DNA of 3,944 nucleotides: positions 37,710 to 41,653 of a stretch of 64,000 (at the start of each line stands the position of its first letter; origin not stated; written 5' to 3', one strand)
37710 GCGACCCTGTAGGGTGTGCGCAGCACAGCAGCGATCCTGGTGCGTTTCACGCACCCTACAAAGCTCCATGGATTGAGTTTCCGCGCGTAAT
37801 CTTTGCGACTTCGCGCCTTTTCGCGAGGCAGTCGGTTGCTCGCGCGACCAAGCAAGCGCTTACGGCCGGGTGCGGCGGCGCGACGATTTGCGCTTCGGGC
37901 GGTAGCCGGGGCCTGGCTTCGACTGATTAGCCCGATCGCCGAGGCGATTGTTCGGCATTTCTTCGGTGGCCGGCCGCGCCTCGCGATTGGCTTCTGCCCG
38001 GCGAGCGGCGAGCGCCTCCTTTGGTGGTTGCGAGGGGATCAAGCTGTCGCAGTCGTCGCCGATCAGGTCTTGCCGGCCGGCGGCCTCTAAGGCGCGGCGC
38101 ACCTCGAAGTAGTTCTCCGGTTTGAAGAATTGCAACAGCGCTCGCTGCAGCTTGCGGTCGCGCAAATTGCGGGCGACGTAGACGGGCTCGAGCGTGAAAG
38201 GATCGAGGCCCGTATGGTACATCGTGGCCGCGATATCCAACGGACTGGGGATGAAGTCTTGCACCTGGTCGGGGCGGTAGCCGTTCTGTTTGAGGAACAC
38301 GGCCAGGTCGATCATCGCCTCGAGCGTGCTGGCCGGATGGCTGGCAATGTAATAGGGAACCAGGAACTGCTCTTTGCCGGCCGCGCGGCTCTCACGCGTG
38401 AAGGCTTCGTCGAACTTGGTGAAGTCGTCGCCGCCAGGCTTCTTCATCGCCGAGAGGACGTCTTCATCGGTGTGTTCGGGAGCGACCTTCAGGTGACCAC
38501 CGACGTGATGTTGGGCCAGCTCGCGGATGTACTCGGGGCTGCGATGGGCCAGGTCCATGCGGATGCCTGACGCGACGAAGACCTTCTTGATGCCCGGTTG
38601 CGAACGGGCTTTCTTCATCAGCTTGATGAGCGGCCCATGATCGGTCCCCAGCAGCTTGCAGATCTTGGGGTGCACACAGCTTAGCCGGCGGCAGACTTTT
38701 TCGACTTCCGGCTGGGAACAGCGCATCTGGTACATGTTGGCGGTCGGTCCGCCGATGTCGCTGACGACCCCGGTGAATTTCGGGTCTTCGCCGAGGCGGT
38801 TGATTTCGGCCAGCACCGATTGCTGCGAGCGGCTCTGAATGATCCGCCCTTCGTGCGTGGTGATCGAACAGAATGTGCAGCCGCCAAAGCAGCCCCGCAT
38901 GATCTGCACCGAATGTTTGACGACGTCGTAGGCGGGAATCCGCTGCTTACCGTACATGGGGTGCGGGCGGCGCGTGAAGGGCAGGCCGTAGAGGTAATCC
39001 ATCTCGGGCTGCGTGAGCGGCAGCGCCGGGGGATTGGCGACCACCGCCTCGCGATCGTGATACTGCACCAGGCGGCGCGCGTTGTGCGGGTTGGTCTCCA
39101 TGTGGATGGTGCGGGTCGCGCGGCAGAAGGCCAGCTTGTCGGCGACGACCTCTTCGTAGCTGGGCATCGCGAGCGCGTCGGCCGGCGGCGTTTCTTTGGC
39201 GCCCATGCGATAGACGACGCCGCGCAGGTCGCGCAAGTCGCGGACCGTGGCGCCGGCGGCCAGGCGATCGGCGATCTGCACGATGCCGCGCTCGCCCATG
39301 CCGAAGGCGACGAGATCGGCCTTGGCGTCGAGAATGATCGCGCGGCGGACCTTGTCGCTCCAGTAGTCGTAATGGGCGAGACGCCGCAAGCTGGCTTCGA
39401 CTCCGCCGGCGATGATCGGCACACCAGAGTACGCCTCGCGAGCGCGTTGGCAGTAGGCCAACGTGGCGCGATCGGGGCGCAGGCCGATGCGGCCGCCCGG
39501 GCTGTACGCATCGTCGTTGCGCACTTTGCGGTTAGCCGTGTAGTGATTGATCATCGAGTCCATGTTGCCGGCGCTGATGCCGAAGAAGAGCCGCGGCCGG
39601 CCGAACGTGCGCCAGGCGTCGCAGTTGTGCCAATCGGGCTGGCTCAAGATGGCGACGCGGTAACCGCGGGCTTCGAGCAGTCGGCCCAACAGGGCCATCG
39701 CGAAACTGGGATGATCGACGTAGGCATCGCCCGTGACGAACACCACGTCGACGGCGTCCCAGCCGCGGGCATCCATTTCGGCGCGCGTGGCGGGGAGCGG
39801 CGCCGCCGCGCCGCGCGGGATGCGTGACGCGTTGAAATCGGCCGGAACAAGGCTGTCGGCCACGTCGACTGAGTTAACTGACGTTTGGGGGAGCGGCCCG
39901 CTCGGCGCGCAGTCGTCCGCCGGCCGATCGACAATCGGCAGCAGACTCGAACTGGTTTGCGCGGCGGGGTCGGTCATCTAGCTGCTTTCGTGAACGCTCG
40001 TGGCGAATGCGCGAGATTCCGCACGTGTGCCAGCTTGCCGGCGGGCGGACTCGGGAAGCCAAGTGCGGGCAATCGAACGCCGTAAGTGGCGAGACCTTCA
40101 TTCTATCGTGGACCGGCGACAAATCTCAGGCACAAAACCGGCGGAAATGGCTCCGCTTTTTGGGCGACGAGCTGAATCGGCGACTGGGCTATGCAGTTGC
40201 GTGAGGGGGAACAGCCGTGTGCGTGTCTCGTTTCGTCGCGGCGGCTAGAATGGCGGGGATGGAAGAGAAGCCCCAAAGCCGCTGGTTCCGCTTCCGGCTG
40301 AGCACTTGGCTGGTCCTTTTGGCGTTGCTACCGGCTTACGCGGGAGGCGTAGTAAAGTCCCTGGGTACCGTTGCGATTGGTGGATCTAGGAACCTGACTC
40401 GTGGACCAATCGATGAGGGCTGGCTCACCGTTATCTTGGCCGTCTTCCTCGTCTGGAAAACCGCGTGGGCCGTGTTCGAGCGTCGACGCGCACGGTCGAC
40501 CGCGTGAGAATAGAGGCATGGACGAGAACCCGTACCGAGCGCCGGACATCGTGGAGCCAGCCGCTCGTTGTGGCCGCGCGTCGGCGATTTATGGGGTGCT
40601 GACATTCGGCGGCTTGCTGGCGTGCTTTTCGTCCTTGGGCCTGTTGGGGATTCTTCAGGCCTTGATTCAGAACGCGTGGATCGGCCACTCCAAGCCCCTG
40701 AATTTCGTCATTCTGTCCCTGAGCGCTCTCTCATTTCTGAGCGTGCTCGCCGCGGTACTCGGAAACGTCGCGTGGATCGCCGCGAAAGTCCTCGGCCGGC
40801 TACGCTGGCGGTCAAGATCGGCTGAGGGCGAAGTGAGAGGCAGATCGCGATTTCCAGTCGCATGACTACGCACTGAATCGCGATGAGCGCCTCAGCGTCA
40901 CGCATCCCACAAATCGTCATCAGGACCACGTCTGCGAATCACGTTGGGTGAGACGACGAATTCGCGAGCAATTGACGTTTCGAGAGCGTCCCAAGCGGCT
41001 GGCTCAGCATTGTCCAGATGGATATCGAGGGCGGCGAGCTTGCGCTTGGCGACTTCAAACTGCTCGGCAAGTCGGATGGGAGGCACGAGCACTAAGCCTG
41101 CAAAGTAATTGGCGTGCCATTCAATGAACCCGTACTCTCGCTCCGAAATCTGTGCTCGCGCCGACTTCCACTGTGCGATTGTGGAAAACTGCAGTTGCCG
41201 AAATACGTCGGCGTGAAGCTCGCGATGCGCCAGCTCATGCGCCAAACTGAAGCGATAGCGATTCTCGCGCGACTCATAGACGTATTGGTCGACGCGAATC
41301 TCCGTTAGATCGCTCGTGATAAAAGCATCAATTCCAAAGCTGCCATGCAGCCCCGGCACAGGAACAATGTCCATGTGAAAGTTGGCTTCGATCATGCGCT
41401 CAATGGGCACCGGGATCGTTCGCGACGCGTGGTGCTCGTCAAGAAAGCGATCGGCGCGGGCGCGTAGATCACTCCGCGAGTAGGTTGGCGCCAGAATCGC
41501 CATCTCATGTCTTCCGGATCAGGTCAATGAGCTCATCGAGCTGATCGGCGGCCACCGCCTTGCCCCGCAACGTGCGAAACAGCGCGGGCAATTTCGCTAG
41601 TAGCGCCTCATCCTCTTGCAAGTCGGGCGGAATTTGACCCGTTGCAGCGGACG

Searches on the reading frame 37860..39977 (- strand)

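Call 17: search_protein_families(library=pfam, proteins=[window:37860-39977:-], max_evalue=0.001)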
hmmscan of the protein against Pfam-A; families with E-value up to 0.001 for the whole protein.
window:37860-39977:- (705 aa): 3 families
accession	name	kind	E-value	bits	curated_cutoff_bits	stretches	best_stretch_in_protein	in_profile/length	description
PF08497.15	Radical_SAM_N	-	8.6e-131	436.1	25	1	61-356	2-301/301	Radical SAM N-terminal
PF11842.13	DUF3362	-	1.1e-28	100.7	27.6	1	570-675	1-112/151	Domain of unknown function (DUF3362)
PF04055.27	Radical_SAM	-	2.9e-10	41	29.5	1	358-524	2-131/166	Radical SAM superfamily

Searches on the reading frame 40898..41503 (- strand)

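Call 17: search_protein_families(library=pfam, proteins=[window:40898-41503:-], max_evalue=0.001)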
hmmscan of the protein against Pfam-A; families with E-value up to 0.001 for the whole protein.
window:40898-41503:- (201 aa): 1 family
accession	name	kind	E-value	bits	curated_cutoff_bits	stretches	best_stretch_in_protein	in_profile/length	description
PF06114.19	Peptidase_M78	-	3.1e-08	33.9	22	1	78-192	37-121/123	IrrE N-terminal-like domain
